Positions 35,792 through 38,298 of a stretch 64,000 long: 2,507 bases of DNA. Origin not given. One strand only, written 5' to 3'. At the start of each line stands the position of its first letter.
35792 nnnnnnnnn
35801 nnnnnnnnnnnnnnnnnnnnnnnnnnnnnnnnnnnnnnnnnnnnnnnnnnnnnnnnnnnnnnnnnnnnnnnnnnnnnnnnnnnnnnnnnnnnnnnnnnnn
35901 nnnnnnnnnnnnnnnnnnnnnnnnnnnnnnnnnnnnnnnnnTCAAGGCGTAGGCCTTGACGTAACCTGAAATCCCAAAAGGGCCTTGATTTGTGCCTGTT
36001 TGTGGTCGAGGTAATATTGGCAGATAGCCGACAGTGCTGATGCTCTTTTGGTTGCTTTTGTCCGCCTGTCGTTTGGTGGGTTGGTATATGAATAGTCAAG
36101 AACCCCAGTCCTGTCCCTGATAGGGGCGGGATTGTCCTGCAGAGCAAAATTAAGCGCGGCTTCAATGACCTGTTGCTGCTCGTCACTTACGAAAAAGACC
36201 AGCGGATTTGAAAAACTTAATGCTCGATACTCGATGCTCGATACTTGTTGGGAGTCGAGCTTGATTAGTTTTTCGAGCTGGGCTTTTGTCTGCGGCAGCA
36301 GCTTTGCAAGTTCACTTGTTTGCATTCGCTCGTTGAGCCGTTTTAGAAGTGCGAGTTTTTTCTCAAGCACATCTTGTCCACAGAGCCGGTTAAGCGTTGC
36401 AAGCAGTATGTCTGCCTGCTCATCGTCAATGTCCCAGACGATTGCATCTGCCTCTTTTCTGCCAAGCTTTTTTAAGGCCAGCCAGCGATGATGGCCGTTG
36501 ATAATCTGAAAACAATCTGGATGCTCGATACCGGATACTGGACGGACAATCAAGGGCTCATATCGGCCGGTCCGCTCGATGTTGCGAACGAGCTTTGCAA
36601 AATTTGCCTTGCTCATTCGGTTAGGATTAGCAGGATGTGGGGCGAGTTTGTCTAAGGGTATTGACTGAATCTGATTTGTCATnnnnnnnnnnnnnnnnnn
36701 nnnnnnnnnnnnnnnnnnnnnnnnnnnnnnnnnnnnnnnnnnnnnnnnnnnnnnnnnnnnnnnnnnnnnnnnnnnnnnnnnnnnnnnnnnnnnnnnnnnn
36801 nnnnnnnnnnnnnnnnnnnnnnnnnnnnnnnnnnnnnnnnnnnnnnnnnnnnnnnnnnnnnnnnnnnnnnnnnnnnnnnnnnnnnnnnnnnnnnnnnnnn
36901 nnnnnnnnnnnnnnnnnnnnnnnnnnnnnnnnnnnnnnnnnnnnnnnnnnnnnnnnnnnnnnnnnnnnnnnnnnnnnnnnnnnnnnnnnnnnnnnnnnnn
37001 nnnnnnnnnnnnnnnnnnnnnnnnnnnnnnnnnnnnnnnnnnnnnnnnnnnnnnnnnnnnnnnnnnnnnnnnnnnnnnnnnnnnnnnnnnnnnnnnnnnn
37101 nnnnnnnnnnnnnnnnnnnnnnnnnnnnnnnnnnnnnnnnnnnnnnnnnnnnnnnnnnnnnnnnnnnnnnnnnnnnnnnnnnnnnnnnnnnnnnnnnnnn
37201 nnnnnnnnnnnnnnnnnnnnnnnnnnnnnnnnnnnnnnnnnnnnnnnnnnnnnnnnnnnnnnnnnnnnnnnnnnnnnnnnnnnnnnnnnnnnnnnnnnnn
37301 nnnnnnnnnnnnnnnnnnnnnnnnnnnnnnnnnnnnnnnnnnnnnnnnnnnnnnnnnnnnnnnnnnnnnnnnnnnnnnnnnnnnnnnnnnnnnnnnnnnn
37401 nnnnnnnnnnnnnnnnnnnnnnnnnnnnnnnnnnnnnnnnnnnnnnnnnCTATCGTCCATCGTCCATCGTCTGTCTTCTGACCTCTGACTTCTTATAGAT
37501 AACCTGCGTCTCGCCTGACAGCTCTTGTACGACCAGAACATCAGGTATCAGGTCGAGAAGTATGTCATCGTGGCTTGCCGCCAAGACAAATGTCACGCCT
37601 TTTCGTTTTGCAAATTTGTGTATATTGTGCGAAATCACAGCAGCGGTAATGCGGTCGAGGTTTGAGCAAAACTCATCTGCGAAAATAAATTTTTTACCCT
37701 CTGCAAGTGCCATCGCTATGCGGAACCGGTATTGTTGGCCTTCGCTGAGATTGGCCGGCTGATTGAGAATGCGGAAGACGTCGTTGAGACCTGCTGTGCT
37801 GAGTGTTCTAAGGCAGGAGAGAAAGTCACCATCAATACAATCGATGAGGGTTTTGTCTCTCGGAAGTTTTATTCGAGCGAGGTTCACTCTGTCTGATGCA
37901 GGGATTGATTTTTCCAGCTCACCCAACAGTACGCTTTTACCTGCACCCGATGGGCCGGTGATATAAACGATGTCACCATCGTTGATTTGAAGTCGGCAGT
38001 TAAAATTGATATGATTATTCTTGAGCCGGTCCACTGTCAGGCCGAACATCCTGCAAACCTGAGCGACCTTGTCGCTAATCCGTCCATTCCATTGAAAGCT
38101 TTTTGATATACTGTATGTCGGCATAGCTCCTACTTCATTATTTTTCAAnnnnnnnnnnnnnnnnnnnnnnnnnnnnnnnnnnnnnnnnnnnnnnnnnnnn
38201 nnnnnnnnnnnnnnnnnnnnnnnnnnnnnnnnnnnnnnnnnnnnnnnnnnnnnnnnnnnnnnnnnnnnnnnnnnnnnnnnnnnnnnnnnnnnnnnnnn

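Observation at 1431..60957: Locus-specific degenerate heptamer word arrays, often as inverted arms, at most gene boundaries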

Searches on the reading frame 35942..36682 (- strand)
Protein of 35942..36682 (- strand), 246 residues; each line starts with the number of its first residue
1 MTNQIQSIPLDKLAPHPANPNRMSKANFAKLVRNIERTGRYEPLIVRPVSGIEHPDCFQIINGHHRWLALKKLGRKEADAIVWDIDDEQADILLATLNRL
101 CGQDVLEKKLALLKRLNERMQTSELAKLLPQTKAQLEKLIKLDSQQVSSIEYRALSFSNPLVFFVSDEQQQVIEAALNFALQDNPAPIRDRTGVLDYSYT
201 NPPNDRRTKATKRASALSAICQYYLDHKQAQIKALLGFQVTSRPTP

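Call 10: search_protein_families(library=pfam, proteins=[window:35942-36682:-])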
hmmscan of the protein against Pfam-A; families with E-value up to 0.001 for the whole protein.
window:35942-36682:- (246 aa): 1 family
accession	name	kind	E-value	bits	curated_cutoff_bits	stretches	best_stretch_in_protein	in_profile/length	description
PF02195.25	ParB_N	-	1.9e-10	41.1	26.3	1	4-90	2-85/95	ParB N-terminal domain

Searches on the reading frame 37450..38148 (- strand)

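Call 10: search_protein_families(library=pfam, proteins=[window:37450-38148:-])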
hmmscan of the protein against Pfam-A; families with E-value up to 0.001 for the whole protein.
window:37450-38148:- (232 aa): 3 families
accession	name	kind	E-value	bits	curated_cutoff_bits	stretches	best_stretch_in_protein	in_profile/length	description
PF00005.33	ABC_tran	-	2.9e-12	47.8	25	2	50-92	3-46/137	ABC transporter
PF13191.12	AAA_16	-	1.3e-06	29.4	32.6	1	56-166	22-115/167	AAA ATPase domain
PF13401.12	AAA_22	-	6.4e-05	23.7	27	1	59-192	6-123/130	AAA domain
